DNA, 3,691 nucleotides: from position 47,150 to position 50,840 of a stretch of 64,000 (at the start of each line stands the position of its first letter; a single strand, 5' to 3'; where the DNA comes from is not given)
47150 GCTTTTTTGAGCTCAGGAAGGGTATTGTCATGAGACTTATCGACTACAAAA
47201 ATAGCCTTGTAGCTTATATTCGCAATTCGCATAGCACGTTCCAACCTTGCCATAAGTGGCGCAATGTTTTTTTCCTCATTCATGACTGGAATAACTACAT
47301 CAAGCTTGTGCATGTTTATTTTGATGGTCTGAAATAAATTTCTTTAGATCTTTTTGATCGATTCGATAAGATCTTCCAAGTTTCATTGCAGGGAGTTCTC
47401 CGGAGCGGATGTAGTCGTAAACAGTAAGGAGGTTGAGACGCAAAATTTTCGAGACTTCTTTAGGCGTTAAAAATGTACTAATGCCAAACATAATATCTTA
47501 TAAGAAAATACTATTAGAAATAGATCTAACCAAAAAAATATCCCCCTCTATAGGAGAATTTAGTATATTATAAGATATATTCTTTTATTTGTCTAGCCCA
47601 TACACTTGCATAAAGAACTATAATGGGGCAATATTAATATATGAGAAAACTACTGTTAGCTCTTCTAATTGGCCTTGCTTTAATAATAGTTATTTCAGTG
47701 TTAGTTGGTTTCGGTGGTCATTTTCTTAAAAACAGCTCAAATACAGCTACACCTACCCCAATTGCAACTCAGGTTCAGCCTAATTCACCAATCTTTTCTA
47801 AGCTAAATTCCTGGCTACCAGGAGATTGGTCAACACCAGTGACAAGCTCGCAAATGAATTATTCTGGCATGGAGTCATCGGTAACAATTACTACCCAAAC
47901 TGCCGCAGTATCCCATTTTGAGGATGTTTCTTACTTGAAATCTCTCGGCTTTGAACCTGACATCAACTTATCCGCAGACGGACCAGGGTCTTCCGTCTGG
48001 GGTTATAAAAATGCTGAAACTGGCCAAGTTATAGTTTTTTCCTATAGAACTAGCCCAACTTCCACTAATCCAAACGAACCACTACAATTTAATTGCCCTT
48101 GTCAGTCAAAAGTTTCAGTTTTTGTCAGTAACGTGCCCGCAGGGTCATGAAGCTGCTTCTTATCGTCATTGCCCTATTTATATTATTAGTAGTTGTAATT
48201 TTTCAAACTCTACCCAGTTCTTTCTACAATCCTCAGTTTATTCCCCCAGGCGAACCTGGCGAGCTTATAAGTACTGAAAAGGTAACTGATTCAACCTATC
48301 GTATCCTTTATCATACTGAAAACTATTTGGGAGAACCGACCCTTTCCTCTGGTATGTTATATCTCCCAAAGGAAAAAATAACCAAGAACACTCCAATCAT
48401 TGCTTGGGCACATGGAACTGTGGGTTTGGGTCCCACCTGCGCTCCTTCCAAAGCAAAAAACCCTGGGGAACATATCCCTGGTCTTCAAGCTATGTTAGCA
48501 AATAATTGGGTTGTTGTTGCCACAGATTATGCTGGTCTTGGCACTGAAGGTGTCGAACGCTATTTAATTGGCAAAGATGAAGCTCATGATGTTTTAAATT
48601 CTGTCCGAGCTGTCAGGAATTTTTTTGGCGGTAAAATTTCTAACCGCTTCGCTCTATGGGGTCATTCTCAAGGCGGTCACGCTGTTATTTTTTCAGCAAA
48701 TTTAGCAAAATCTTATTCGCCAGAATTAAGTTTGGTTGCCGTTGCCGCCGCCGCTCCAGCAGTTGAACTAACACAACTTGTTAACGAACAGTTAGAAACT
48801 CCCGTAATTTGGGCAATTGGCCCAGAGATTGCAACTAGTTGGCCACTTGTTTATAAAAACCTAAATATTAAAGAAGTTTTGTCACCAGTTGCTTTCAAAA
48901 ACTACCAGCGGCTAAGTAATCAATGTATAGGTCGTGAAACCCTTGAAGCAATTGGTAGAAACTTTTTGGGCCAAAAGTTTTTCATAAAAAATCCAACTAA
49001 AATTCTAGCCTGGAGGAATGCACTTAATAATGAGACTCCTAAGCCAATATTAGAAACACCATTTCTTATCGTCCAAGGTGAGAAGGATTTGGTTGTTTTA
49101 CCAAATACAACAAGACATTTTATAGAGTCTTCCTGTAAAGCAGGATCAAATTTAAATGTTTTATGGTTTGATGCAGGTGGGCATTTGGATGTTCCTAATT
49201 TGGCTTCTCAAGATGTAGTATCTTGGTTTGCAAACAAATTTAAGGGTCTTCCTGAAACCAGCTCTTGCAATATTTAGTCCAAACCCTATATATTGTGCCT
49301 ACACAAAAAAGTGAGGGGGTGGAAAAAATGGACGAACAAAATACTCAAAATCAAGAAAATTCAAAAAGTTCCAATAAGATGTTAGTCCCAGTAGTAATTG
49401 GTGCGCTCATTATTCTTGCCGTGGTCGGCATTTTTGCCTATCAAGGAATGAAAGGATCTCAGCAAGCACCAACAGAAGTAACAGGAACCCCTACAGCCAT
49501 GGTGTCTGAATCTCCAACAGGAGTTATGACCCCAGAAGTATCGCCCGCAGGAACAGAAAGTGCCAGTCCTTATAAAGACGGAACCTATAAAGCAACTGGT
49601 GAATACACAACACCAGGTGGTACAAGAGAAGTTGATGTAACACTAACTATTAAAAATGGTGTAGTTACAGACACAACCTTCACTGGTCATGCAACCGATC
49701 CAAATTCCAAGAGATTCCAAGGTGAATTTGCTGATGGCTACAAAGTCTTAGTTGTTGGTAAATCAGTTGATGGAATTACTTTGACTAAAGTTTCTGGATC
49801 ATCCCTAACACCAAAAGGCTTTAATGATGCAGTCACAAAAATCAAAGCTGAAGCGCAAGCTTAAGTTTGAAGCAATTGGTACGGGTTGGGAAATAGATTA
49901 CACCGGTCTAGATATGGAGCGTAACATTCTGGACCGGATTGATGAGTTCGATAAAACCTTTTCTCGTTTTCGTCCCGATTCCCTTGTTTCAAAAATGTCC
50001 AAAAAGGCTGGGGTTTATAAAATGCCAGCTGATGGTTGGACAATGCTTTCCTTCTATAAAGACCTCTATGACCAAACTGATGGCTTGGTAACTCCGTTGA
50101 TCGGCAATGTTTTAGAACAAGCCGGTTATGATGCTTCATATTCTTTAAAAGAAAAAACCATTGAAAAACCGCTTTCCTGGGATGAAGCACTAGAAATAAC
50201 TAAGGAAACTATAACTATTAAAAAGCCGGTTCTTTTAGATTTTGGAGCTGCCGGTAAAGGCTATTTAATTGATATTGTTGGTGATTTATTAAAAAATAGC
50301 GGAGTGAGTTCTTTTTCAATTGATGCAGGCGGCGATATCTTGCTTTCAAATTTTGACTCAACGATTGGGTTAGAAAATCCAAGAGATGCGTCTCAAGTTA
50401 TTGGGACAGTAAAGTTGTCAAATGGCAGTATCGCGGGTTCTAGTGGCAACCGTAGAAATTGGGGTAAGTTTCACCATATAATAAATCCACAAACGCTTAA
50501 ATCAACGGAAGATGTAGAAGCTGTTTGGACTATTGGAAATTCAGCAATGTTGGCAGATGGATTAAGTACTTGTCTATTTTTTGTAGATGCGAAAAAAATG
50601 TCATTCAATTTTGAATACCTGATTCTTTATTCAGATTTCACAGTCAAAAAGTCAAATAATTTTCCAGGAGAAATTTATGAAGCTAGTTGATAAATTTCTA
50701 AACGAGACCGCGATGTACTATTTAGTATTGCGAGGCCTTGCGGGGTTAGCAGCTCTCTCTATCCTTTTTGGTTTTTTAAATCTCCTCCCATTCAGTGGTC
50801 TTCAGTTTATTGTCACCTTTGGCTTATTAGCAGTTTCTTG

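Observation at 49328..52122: Putative flavin-based extracytoplasmic electron-transfer module: FMN_bind lipoprotein + ApbE flavin transferase + RnfD/NqrB-like domain fused to an FNR-type NAD(P)H reductase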

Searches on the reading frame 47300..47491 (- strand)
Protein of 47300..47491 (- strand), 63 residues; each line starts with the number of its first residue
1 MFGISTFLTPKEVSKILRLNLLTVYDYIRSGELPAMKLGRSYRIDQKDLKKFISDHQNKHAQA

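Call 3: search_protein_families(library=pfam, proteins=[window:47300-47491:-], max_evalue=0.01)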
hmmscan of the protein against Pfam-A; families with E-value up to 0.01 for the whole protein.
window:47300-47491:- (63 aa): 2 families
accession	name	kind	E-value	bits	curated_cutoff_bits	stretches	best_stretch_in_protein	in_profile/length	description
PF12728.13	HTH_17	-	9.5e-16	58.2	27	1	7-55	1-49/51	Helix-turn-helix domain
PF01710.22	HTH_Tnp_IS630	-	0.0062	17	21.3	1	11-57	22-69/119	Transposase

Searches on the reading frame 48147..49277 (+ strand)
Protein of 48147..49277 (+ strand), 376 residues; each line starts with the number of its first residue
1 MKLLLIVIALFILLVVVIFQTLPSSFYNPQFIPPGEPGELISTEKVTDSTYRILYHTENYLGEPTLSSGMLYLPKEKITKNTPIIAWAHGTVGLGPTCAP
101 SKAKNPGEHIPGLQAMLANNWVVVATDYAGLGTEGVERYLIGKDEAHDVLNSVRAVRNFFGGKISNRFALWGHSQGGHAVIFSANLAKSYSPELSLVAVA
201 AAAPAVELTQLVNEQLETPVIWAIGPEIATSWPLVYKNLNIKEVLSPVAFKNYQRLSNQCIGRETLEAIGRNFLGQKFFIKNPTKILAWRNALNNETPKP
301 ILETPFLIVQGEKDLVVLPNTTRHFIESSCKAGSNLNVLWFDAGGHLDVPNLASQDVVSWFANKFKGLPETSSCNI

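Call 3: search_protein_families(library=pfam, proteins=[window:48147-49277:+], max_evalue=0.01)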
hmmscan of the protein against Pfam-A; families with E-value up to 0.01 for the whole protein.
window:48147-49277:+ (376 aa): 6 families
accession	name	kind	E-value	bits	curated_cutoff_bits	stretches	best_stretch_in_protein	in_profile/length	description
PF03583.20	LIP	-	2.2e-23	83.5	23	1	114-371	20-284/286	Secretory lipase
PF12146.15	Hydrolase_4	-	1.7e-08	34.5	27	1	114-331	25-219/239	Serine aminopeptidase, S33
PF00326.27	Peptidase_S9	-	1.8e-07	31.3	22.6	1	291-365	137-210/213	Prolyl oligopeptidase family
PF12697.13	Abhydrolase_6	-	7.3e-07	30.5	26.3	1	111-358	18-215/217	Alpha/beta hydrolase family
PF20434.5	BD-FAE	-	9e-05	22.5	26.8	1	71-325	3-211/215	BD-FAE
PF03959.19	FSH1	-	0.00024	21.3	21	1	298-355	155-207/211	Serine hydrolase (FSH1)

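Call 4: search_protein_families(library=ncbifam, proteins=[window:48147-49277:+], max_evalue=0.01)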
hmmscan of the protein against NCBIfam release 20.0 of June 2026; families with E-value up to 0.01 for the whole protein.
window:48147-49277:+ (376 aa): 1 family
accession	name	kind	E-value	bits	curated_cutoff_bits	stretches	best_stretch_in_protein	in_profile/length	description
NF047920.1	lactonase_UilS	equivalog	0.0002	21.2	400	1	72-186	16-118/285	UilS family quorum-quenching N-acyl-homoserine lactonase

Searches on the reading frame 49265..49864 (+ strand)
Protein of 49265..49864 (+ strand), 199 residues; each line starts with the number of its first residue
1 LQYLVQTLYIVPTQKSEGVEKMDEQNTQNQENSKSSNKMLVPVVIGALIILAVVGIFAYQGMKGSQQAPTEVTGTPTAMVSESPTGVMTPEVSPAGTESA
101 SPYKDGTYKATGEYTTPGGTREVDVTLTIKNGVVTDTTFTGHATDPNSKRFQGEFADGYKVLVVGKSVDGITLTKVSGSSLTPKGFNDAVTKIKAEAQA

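Call 3: search_protein_families(library=pfam, proteins=[window:49265-49864:+], max_evalue=0.01)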
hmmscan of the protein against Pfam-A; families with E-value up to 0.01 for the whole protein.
window:49265-49864:+ (199 aa): 1 family
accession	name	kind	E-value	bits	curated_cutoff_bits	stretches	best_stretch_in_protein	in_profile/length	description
PF04205.19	FMN_bind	-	0.0093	17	22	0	122-192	5-74/77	FMN-binding domain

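Call 4: search_protein_families(library=ncbifam, proteins=[window:49265-49864:+], max_evalue=0.01)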
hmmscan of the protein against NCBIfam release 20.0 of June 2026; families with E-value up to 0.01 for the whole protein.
window:49265-49864:+ (199 aa): 2 families
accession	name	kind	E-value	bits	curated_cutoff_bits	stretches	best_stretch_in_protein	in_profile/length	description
NF033761.1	gliding_GltJ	equivalog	9.7e-05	21.6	450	1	12-120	345-452/671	adventurous gliding motility protein GltJ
NF006283.1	PRK08455.1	equivalog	0.0091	15.6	187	0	22-83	1-62/182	flagellar basal body-associated protein FliL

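Call 33: search_protein_families(library=pfam, alignment_id=A3, max_evalue=0.01)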
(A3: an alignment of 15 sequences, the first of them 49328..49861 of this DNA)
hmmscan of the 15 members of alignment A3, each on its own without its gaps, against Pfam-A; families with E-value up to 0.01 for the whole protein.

A. member 1, window:49328-49861:+ (178 aa): 1 family
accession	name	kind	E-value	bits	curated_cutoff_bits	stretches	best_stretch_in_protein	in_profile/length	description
PF04205.19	FMN_bind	-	0.009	17.1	22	0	101-171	5-74/77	FMN-binding domain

B. families by the number of members that match (of 15 scanned): 1 family
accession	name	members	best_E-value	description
PF04205.19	FMN_bind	14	7.9e-12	FMN-binding domain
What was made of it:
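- Checked: Alone it is below the Pfam cutoff (17.1 bits against 22; calls 3, 33).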

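Call 34: search_solved_structures(query=A3, max_evalue=1, show_alignments=2)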
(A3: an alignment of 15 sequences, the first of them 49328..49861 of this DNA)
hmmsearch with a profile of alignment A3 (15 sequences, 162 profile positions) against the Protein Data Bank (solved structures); distinct sequences matched with E-value up to 1: 5.
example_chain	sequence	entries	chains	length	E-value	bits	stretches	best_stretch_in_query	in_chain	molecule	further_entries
8p2a_A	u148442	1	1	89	6.9e-21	78.1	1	76-160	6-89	FMN-binding domain-containing protein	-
8p2b_A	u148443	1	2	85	1.1e-06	32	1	80-160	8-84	Clostridiaceae bacterium FMN4 domain 1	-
3o6u_A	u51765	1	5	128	2e-06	31.1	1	71-161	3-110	uncharacterized protein CPE2226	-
5cyb_A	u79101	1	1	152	0.016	18.4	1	2-78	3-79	Lipoprotein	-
2kzx_A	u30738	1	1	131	0.2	14.8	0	71-102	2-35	Uncharacterized protein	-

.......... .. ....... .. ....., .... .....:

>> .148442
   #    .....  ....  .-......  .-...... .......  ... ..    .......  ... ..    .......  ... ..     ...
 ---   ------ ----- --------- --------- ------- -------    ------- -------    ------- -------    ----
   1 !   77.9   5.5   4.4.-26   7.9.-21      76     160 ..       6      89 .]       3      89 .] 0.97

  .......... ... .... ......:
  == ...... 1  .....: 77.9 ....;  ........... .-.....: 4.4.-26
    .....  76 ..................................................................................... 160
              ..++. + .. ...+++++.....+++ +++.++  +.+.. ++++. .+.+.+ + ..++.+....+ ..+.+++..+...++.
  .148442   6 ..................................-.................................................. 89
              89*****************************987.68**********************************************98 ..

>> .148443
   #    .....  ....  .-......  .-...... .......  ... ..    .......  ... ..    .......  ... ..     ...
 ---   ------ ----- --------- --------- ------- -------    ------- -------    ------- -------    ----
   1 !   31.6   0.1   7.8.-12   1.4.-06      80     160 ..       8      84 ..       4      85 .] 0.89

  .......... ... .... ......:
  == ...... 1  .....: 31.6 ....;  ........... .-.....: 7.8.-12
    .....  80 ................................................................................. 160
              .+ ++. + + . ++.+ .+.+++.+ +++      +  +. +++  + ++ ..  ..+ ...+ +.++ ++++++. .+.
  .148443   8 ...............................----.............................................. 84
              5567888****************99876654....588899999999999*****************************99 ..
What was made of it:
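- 49328..49864 (+): FMN_bind-like partner protein, 178 aa. It has an N-terminal signal anchor (about residues 18-40), a Pro/Ser/Thr-rich linker and a C-terminal FMN_bind domain. Alternative upstream starts are 49265 (TTG) and 49295 (GTG, chosen by a public gene caller). PF04205 scores 17.1 bits (below cutoff 22), but 14 of 15 orthologues match and the profile hits 8p2a at 6.9e-21 (calls 33, 34).
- Closest known: Na+-NQR. Different: By sequence, the partner profile matches stand-alone FMN_bind domains (8p2a, 8p2b, 3o6u) and not NqrC/RnfG (call 34).
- Checked: The family profile hits the solved FMN-binding domain 8p2a at 6.9e-21 (calls 33, 34).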

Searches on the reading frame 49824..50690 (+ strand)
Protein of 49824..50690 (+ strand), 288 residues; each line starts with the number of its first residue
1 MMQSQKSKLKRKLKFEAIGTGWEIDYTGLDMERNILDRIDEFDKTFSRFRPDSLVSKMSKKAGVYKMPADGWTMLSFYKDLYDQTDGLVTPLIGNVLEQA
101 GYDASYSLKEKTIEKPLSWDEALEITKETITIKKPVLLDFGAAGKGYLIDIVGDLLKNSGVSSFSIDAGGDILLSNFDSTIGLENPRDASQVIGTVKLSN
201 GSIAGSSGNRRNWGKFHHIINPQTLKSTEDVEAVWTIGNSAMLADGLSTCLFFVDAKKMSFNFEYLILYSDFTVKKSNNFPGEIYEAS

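Call 3: search_protein_families(library=pfam, proteins=[window:49824-50690:+], max_evalue=0.01)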
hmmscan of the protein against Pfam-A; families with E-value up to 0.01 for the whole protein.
window:49824-50690:+ (288 aa): 1 family
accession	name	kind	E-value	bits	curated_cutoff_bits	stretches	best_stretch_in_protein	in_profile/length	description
PF02424.20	ApbE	-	8.2e-42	144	25.6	1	19-258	2-250/266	ApbE family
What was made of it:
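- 49824..50690 (+): ApbE-family flavin transferase, 288 aa, with no signal peptide, lipobox or membrane segment. An in-frame stop lies 6 codons upstream of the ATG. PF02424 at 144 bits (call 3).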

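Call 4: search_protein_families(library=ncbifam, proteins=[window:49824-50690:+], max_evalue=0.01)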
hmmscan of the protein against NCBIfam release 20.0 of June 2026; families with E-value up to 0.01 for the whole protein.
window:49824-50690:+ (288 aa): 1 family
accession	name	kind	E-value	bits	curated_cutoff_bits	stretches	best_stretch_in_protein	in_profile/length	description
NF007774.0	PRK10461.1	equivalog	2e-07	30.2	498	1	137-258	180-312/351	FAD:protein FMN transferase ApbE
